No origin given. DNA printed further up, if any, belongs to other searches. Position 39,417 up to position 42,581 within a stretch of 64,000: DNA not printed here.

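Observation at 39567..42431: Stand-alone soluble VirD4/TraG-like ATPase with a 500-aa unknown N-terminal domain, next to the pilus/comF DNA-uptake genes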

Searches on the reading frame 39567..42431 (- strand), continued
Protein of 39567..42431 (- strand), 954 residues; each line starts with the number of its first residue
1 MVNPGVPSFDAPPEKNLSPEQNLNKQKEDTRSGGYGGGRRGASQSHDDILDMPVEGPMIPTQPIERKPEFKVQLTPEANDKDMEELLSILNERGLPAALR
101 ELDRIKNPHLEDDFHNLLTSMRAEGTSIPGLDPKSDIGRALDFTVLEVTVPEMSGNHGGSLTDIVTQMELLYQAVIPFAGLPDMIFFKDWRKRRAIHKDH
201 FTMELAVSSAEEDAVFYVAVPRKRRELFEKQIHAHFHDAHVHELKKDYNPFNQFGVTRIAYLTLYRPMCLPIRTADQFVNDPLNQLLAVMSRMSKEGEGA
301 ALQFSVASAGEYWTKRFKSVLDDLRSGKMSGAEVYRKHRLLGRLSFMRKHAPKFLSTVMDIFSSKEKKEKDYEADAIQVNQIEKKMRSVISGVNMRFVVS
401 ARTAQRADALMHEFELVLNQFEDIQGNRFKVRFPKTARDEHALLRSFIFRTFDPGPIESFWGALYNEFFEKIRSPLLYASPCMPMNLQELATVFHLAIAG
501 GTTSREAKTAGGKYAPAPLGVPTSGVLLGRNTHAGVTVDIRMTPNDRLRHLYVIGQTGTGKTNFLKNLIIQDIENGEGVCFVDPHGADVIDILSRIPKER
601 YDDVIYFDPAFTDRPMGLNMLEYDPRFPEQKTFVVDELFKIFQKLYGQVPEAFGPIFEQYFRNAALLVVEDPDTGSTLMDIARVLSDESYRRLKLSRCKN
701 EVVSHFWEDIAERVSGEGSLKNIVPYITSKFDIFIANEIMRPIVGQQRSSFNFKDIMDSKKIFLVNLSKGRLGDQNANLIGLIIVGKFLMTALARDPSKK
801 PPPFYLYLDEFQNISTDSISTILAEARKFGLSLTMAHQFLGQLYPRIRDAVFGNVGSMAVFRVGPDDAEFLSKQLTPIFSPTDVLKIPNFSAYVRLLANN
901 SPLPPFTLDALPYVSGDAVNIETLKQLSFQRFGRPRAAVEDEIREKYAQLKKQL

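Call 14: find_related_loci(query=A1, collection=genome_contigs, flank=8000)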
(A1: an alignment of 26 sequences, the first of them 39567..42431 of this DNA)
Query A1 (954 aa) in genome_contigs; peptide patterns used: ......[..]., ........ (x = any residue, [..] = any of these).
599 stretches matched a pattern (row limit reached: there are more); 582 encode a relative of the query (tblastn E <= 1e-3); the best 80 are kept; 80 distinct loci.
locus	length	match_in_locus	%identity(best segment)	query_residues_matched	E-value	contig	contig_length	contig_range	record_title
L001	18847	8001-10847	68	1-953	0e+0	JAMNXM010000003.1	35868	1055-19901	MAG: Candidatus Paceibacterota bacterium isolate gw_gwSRR_metabat.10 gw_C237, whole genome shotgun sequence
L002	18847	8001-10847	65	1-951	0e+0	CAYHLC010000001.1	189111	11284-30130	MAG TPA_asm: uncultured Candidatus Saccharibacteria bacterium isolate ERP119705_co13_82 genome assembly, contig: NODE_49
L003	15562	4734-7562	61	14-951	0e+0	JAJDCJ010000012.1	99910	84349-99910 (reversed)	MAG: Patescibacteria group bacterium isolate OFTM362 OFTM362_11, whole genome shotgun sequence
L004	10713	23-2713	62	59-951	0e+0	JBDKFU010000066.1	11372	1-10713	MAG: Candidatus Parcubacteria bacterium isolate farmington_2019_sw_WHONDRS-S19S_0053_B_bin.127 scaffold_645718, whole ge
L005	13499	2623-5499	58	5-953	0e+0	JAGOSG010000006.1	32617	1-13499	MAG: Candidatus Paceibacterota bacterium isolate Gw_Eff_bin_311 Gw_Eff_2521_length_32617_cov_23.966174, whole genome sho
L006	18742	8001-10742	59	52-953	0e+0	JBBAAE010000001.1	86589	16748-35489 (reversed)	MAG: Candidatus Paceibacterota bacterium isolate SO_2017_GW3_33 scaffold_271_c1_OW296A_2017, whole genome shotgun sequen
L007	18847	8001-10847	57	14-951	0e+0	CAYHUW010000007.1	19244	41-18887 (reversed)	MAG TPA_asm: uncultured Candidatus Saccharibacteria bacterium isolate ERP119705_co17_1001 genome assembly, contig: NODE_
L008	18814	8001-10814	57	5-950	0e+0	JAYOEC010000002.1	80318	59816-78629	MAG: Candidatus Paceibacterota bacterium isolate 139553_S155_concoct_bins.tsv.021 NODE_350_length_80318_cov_7.692910, wh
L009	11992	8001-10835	58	11-952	0e+0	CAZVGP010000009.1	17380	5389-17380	MAG TPA_asm: uncultured Candidatus Saccharibacteria bacterium isolate SRP269290_co8_15 genome assembly, contig: NODE_541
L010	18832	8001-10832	53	14-951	0e+0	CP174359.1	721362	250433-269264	MAG: Patescibacteria group bacterium UBA2163 chromosome, complete genome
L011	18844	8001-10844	54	14-951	0e+0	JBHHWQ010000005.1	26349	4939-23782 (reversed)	MAG: Candidatus Paceibacteria bacterium isolate S.2.sp1_bin.25 NODE_210_length_26349_cov_8.058987, whole genome shotgun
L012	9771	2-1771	65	365-952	0e+0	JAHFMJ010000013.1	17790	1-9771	MAG: Candidatus Kaiserbacteria bacterium isolate nzgw454 NODE_688_length_17791_cov_4.730277, whole genome shotgun sequen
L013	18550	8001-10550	47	63-947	0e+0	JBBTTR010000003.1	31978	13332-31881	MAG: Patescibacteria group bacterium isolate H52-bin007_1 H52_bin007_1_000000000003, whole genome shotgun sequence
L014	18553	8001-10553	46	60-943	0e+0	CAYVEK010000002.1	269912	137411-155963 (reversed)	MAG TPA_asm: uncultured Candidatus Saccharibacteria bacterium isolate SRP257259_co1_237 genome assembly, contig: NODE_24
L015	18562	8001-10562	46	60-943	0e+0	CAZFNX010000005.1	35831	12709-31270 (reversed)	MAG TPA_asm: uncultured Candidatus Saccharibacteria bacterium isolate SRP135725_co1_644 genome assembly, contig: NODE_12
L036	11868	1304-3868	46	63-952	0e+0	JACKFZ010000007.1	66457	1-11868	MAG: Candidatus Nomurabacteria bacterium isolate HK-STAS-PATE-18 HK-STAS-PATE-18_7, whole genome shotgun sequence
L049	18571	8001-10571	43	54-947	0e+0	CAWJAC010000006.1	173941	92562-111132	MAG: Candidatus Zambryskibacteria bacterium isolate MFD03726.bin.2.15 genome assembly, contig: contig_87035, whole genom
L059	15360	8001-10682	43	11-952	0e+0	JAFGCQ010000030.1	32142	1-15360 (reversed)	MAG: Candidatus Zambryskiibacteriota bacterium isolate Zod_Metabat.1126 k87_13277405, whole genome shotgun sequence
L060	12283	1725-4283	46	63-951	0e+0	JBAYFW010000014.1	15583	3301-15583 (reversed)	MAG: Candidatus Paceibacterota bacterium isolate SO_2016_GW1_110 scaffold06513_OW334_2016, whole genome shotgun sequence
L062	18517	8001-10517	45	72-947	0e+0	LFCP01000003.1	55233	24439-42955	MAG: Parcubacteria bacterium C7867-006 C7867_00069, whole genome shotgun sequence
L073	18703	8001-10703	44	13-943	0e+0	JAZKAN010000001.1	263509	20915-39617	MAG: Patescibacteria group bacterium isolate ADI_H3L2_1_122_18_3-bin027_1 ADIH3L21_B027_1_000000000001, whole genome sho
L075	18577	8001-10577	43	53-947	0e+0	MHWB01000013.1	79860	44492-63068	MAG: Candidatus Zambryskibacteria bacterium RIFCSPLOWO2_01_FULL_39_39 rifcsplowo2_01_scaffold_985, whole genome shotgun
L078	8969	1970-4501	44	72-952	0e+0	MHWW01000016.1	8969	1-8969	MAG: Candidatus Zambryskibacteria bacterium RIFOXYC1_FULL_39_10 rifoxyc1_full_scaffold_2991, whole genome shotgun sequen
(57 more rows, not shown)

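Call 39: search_solved_structures(query=A3, max_evalue=1, show_alignments=0)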
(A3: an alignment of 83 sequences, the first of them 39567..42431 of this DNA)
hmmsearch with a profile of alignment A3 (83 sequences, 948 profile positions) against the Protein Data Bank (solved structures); distinct sequences matched with E-value up to 1: 5.
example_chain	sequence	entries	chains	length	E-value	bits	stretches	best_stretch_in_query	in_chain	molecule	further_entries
1gl6_A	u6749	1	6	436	0.00027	22.4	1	533-580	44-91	ATPASE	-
1e9r_A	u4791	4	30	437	0.00027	22.4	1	533-580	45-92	CONJUGAL TRANSFER PROTEIN TRWB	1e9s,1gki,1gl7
6sz9_A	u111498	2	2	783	0.0035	18.7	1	527-589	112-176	IcmO (DotL)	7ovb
2kjq_A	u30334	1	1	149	0.08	14.2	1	536-578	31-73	DnaA-related protein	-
9x1l_A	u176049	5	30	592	0.46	11.7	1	541-579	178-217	DNA helicase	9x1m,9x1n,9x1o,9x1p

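Call 45: predict_structure(alignment_id=A3)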
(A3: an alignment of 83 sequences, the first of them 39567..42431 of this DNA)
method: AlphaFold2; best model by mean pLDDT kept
length: 954 residues; sequences in the alignment: 83
mean_pLDDT: 83.7   pTM: 0.68
mean pLDDT of the five models: 83.7, 83.1, 82.4, 81.9, 81.4
residues with pLDDT >= 90: 420; 70-90: 402; 50-70: 78; < 50: 54
segments of 3 or more residues with pLDDT < 50: 1-17, 32-66
pLDDT, mean of each block of 10 residues (from residue 1): 34 46 63 38 32 38 47 61 91 95 94 93 91 92 93 76 95 93 86 91 91 90 93 88 89 94 95 94 91 86 96 94 90 89 75 72 60 83 95 97 95 95 95 95 96 86 86 83 96 93 70 84 92 84 89 89 94 95 90 95 94 88 80 80 74 82 88 83 85 89 88 81 81 74 84 93 91 81 84 84 92 63 74 88 74 78 90 91 87 91 93 88 93 90 74 52
secondary structure, 60 per line:
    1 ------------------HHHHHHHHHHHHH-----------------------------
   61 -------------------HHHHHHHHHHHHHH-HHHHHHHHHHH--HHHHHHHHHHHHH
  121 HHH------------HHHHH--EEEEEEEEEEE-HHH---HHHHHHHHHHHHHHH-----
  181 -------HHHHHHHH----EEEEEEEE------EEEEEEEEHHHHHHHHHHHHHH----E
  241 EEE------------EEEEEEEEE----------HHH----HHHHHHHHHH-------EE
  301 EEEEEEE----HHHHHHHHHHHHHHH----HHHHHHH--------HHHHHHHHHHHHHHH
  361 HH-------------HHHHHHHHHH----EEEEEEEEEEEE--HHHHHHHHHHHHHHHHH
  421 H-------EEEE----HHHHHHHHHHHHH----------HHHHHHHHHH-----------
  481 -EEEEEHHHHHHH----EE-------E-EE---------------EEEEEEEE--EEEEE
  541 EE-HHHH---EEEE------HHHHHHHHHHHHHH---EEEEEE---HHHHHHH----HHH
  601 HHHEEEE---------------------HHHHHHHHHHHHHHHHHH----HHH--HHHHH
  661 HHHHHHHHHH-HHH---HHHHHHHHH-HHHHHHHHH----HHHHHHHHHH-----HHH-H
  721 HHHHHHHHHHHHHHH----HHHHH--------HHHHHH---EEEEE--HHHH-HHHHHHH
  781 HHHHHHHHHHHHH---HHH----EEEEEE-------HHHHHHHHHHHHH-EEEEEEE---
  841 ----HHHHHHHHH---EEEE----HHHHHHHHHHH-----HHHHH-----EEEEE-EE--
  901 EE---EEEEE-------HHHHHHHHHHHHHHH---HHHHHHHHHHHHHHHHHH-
elements in order (helices of 4 or more, strands of 3 or more residues): H19-31 H80-93 H95-105 H108-123 H136-140 E143-153 H161-175 H188-195 E200-207 E214-221 H222-235 E240-243 E256-264 H282-291 E299-307 H312-326 H331-337 H346-362 H376-385 E390-401 H404-421 E429-432 H437-449 H460-469 E482-486 H487-493 E526-533 E536-542 H544-547 E551-554 H561-574 E578-583 H587-593 H598-603 E604-607 H629-646 H656-670 H678-686 H688-696 H701-710 H720-735 H740-744 H753-758 E762-766 H769-772 H774-793 E804-809 H817-829 E831-837 H845-853 E857-860 H865-875 H881-885 E891-895 E906-910 H918-932 H936-953

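Call 68: search_protein_families(library=pfam, proteins=[L075:16968-18014:+, L059:1553-3262:+, L036:7109-7594:+, L049:17494-18111:-, L073:13608-14984:-, L059:288-1199:+, L078:5404-6201:-, L078:6764-7987:+, L060:4384-5688:+, L062:4941-6239:+], max_evalue=0.0001)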
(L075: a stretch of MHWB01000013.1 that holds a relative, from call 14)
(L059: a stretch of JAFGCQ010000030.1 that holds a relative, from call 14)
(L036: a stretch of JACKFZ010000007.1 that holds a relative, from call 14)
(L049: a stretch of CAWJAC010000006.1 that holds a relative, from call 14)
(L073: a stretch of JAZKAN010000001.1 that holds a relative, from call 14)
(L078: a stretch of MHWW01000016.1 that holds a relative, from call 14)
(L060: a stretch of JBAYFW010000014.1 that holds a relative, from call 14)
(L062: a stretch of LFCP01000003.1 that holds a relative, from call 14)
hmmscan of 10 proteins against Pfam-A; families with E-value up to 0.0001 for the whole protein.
L075:16968-18014:+ (348 aa): 1 family
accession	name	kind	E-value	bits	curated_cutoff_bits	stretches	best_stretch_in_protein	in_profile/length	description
PF02646.22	RmuC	-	3.8e-52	177.6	26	1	40-319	2-271/291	RmuC family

L059:1553-3262:+ (569 aa): 2 families
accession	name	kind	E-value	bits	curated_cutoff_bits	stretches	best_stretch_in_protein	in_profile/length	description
PF00905.27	Transpeptidase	-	2.7e-72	243.9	22.1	1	246-548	4-294/299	Penicillin binding protein transpeptidase domain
PF03717.20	PBP_dimer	-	4.3e-08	34.2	24.4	1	68-183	18-159/180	Penicillin-binding Protein dimerisation domain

L036:7109-7594:+ (161 aa): 1 family
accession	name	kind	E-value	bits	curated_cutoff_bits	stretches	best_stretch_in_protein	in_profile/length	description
PF02643.20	DUF192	-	5.8e-25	87.7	27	1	57-157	3-93/96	Uncharacterized ACR, COG1430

L049:17494-18111:- (205 aa): 4 families
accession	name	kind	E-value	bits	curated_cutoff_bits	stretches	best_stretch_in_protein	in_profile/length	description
PF21176.3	RecR_HhH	-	1.2e-08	35.1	27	1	4-44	1-41/45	RecR, helix-hairpin-helix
PF13662.12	Toprim_4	-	1.6e-08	35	25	1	83-179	2-84/85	Toprim domain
PF21175.2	RecR_C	-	5.7e-08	32.5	22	1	182-204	1-23/24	RecR, C-terminal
PF01751.28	Toprim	-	2.3e-07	31.3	23.1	1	83-177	1-94/96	Toprim domain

L073:13608-14984:- (458 aa): 4 families
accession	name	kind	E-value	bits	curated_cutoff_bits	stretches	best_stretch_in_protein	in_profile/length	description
PF03796.21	DnaB_C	-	6.6e-103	344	27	1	187-441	1-254/255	DnaB-like helicase C terminal domain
PF00772.26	DnaB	-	8.5e-34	116.1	23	1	12-112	2-102/103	DnaB-like helicase N terminal domain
PF13481.12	AAA_25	-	4.6e-14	52.9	27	1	201-366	28-190/195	AAA domain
PF06745.19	ATPase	-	1e-05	25.5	26.6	1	188-352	1-154/231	KaiC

L059:288-1199:+ (303 aa): 1 family
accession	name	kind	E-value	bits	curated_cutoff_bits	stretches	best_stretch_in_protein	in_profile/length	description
PF01795.25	Methyltransf_5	-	2.6e-91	306.8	27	1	2-301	3-309/309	MraW methylase family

L078:5404-6201:- (265 aa): 2 families
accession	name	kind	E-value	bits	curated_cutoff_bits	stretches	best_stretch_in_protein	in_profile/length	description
PF03641.19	Lysine_decarbox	-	5e-31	108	27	1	95-223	1-129/131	Possible lysine decarboxylase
PF18306.6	LDcluster4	-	2.1e-13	50.6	26.3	1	52-163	3-111/151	SLOG cluster4 family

L078:6764-7987:+ (407 aa): 1 family
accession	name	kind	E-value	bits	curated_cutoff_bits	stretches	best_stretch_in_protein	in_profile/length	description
PF01702.25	TGT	-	8.2e-140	466.3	26.3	1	14-406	3-356/357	Queuine tRNA-ribosyltransferase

L060:4384-5688:+ (434 aa): 0 families

L062:4941-6239:+ (432 aa): 2 families
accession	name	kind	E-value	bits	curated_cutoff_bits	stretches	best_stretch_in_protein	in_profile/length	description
PF08245.18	Mur_ligase_M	-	3.9e-19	69.8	24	1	30-251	1-199/200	Mur ligase middle domain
PF02875.26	Mur_ligase_C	-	5e-19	69.8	28.4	1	274-399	1-126/127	Mur ligase, glutamate ligase domain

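Call 76: search_dna_similar(query=window:39567-42431:-, collection=plasmids, mode=protein, max_evalue=0.001, max_rows=12)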
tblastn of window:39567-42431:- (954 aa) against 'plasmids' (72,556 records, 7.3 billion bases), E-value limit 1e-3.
Records with a match: 280; places in all: 289; records where one place covers at least 80% of the query: 0.
Best place of each record, by identity: <60% 280.
By first word of the organism name: Bacillus 62; Staphylococcus 27; Streptomyces 24; Clostridium 17; Sulfolobus 12; Natrinema 12; Lactobacillus 12; Nostoc 10; Haladaptatus 9; Priestia 5; and 58 more.
By predicted mobility (MOB-suite, as given by PLSDB): non-mobilizable 220; mobilizable 40; conjugative 20.
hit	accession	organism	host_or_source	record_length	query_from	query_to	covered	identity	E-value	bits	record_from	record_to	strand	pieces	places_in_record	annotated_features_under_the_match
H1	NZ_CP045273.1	Priestia megaterium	pure culture,Paper surface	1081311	186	948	78%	25.4%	5e-22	230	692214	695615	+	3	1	none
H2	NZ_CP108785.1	Embleya sp. NBC_00888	-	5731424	262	933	70%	24.6%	3e-38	163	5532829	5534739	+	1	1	none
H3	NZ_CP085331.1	Haladaptatus salinisoli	cell culture,saline soil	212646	382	945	59%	25.3%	3e-26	124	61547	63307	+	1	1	type IV secretion system DNA-binding domain-containing protein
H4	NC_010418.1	Clostridium botulinum A3 str. Loch Maree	-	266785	191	839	68%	21.0%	1e-9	71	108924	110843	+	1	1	ATP-binding protein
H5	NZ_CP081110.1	Sulfitobacter mediterraneus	-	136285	517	921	42%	33.4%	2e-59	230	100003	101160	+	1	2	type IV secretion system DNA-binding domain-containing protein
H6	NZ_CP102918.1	Clostridium botulinum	Pate collected as part of botulism ...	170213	191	839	68%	20.7%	6e-9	68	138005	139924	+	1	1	hypothetical protein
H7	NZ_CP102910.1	Clostridium botulinum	Homo sapiens,Fecal sample from botulism ...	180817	191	839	68%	20.7%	6e-9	68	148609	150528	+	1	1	hypothetical protein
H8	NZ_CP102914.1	Clostridium botulinum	Homo sapiens,Fecal sample from botulism ...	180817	191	839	68%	20.7%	6e-9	68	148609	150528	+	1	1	hypothetical protein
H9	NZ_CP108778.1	Embleya sp. NBC_00896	-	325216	485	933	47%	29.5%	6e-43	178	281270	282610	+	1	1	type IV secretory system conjugative DNA transfer family protein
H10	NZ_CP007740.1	Bacillus methanolicus MGA3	soil sample, enrichment culture ...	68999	375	949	60%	22.5%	4e-22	111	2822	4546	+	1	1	DUF87 domain-containing protein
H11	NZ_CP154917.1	Bacillus subtilis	-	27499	375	924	58%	23.4%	4e-23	114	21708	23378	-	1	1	DUF87 domain-containing protein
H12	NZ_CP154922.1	Bacillus subtilis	-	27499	375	924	58%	23.4%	4e-23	114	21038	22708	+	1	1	DUF87 domain-containing protein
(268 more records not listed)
